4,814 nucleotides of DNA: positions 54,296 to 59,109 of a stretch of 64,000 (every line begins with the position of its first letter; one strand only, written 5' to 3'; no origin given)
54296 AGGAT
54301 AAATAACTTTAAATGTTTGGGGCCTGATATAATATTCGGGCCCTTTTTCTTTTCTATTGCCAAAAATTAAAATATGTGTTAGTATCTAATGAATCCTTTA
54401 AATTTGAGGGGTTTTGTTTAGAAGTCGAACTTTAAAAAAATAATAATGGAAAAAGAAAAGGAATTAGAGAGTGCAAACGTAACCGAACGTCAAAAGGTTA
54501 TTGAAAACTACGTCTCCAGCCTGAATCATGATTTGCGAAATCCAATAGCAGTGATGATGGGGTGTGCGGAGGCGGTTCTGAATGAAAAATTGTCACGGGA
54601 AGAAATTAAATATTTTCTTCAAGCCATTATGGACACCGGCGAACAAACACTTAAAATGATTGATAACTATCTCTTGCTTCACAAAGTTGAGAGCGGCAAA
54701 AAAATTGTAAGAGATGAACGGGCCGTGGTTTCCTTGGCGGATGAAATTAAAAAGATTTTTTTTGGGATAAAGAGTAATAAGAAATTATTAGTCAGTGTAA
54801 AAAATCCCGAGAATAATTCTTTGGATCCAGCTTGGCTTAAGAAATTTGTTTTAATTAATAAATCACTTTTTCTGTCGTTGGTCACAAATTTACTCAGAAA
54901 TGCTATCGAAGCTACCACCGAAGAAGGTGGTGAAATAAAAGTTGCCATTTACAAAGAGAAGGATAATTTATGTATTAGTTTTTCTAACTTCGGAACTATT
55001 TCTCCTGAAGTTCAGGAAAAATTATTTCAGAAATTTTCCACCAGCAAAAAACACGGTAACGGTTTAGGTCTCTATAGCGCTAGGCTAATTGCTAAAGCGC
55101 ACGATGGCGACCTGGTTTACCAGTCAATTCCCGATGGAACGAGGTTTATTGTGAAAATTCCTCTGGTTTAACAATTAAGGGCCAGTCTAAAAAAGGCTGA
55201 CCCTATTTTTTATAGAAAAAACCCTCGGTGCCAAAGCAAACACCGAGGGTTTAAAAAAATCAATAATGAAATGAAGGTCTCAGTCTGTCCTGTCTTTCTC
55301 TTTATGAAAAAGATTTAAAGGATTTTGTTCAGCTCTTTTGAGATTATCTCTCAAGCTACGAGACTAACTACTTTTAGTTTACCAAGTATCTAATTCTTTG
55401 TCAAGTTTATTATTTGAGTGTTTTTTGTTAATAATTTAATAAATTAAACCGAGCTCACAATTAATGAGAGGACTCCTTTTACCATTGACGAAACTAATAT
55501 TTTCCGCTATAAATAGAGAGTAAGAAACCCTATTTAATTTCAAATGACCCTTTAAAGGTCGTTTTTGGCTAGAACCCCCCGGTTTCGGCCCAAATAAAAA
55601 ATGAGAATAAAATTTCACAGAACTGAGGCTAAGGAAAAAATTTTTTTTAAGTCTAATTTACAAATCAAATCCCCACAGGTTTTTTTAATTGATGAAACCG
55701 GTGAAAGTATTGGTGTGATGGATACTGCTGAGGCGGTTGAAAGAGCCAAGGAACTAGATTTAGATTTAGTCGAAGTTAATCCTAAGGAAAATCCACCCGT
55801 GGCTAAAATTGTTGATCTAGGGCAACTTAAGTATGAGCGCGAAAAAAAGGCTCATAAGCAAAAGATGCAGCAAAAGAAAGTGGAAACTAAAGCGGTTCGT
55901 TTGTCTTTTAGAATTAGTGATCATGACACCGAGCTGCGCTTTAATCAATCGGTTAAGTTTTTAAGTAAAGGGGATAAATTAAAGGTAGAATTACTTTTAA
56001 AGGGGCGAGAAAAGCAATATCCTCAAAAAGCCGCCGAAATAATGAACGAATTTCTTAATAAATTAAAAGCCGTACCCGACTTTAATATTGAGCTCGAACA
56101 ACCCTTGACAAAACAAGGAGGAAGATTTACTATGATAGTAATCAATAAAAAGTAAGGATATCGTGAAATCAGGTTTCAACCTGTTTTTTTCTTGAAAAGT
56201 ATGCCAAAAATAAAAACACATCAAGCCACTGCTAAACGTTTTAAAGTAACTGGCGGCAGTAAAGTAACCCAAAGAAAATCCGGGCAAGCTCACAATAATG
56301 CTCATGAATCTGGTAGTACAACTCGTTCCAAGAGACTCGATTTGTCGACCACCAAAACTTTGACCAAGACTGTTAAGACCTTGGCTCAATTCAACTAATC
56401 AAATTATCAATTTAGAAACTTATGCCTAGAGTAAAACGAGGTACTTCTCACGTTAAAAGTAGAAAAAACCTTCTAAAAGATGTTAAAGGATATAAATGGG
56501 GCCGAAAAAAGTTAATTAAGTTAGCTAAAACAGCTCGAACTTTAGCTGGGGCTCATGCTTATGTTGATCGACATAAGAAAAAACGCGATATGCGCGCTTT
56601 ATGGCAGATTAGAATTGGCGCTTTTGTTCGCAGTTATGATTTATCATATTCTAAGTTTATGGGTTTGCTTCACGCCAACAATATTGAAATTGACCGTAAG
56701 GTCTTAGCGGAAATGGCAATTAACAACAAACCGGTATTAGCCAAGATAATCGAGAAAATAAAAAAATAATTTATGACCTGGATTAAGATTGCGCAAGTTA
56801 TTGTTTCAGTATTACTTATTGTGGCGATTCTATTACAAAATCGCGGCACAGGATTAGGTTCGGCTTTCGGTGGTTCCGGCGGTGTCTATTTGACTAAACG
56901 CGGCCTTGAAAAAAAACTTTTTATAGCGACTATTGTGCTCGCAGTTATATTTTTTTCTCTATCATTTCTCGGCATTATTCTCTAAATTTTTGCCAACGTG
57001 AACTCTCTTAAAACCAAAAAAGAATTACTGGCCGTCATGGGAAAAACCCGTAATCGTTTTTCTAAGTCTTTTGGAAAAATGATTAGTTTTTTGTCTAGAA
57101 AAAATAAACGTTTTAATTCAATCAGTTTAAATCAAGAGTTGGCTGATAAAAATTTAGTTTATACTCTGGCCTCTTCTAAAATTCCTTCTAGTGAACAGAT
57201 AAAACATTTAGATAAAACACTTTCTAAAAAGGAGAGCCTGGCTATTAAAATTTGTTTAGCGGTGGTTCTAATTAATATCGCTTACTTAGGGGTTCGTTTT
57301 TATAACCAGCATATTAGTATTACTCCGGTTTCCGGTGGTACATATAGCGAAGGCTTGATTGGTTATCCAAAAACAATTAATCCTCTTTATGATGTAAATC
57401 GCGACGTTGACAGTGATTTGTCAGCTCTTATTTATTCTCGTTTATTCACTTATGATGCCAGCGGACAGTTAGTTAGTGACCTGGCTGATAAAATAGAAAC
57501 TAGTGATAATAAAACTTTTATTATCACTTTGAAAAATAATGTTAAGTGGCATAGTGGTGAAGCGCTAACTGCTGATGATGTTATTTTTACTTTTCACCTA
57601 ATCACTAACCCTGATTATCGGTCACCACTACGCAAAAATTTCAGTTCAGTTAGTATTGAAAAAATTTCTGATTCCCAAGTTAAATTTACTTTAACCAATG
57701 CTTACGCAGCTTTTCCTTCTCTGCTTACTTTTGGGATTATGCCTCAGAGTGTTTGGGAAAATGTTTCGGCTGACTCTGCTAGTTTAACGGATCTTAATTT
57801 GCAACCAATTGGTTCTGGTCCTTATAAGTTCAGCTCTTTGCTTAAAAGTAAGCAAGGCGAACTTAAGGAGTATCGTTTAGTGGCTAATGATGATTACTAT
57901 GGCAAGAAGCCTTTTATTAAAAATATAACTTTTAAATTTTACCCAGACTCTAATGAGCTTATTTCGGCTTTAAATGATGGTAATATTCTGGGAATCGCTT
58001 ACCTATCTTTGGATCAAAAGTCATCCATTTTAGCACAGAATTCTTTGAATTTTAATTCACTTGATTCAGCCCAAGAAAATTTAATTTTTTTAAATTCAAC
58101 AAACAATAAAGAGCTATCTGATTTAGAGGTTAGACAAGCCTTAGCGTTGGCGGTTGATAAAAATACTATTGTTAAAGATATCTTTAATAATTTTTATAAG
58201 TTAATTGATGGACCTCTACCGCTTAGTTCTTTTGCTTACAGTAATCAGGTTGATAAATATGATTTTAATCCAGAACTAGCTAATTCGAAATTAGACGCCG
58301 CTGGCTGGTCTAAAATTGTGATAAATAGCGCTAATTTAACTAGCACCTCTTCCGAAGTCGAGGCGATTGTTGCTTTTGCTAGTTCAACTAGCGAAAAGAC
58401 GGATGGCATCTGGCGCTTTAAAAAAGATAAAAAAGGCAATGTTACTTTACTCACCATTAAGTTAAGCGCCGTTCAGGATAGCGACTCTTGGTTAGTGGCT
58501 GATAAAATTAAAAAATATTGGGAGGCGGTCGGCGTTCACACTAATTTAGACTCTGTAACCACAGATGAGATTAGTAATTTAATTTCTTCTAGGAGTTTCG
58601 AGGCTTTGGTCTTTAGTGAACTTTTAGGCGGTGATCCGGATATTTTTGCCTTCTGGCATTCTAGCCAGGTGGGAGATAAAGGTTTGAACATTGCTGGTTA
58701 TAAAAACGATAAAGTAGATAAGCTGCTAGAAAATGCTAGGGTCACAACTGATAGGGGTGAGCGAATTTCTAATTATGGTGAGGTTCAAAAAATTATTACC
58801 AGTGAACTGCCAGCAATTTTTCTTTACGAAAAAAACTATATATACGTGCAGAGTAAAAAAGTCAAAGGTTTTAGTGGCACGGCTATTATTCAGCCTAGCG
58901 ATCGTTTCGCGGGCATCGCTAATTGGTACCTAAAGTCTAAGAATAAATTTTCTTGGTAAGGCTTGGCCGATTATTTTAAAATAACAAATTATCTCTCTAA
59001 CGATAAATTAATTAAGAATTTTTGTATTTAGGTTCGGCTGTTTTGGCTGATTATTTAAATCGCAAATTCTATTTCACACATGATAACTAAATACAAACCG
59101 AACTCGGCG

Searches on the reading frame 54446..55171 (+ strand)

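Call 19: search_protein_families(library=pfam, proteins=[window:54446-55171:+], max_evalue=0.001)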
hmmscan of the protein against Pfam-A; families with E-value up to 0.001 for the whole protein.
window:54446-55171:+ (241 aa): 3 families
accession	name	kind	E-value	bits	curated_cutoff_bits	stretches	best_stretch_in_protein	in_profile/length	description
PF02518.31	HATPase_c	-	3.7e-18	66.4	26.4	1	144-240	8-109/111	Histidine kinase-, DNA gyrase B-, and HSP90-like ATPase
PF00512.31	HisKA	-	3.1e-11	43.6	26.9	1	22-84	5-66/66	His Kinase A (phospho-acceptor) domain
PF14501.12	HATPase_c_5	-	4e-09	36.8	22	1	142-227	6-90/102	GHKL domain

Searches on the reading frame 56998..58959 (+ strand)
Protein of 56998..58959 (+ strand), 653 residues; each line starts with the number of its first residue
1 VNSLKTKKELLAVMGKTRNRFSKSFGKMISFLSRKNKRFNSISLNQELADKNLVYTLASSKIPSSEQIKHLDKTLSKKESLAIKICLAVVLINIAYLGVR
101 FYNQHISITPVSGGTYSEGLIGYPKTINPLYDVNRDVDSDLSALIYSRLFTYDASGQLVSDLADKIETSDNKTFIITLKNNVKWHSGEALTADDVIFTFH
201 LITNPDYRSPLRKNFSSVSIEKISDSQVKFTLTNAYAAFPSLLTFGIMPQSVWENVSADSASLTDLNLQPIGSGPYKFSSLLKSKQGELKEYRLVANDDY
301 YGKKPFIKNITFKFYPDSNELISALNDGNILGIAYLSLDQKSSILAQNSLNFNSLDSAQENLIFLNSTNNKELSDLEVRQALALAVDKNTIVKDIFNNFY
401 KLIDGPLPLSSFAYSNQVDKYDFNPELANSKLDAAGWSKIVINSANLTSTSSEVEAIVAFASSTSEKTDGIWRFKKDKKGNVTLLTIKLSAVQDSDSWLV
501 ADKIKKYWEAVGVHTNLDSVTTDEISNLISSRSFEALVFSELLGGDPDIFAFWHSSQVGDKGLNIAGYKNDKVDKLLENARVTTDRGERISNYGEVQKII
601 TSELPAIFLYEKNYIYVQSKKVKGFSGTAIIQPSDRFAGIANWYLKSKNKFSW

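Call 19: search_protein_families(library=pfam, proteins=[window:56998-58959:+], max_evalue=0.001)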
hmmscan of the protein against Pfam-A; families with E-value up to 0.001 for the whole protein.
window:56998-58959:+ (653 aa): 1 family
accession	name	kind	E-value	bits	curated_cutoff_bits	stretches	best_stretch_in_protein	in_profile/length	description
PF00496.27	SBP_bac_5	-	4.9e-62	210.6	32.4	1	158-544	2-349/368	Bacterial extracellular solute-binding proteins, family 5 Middle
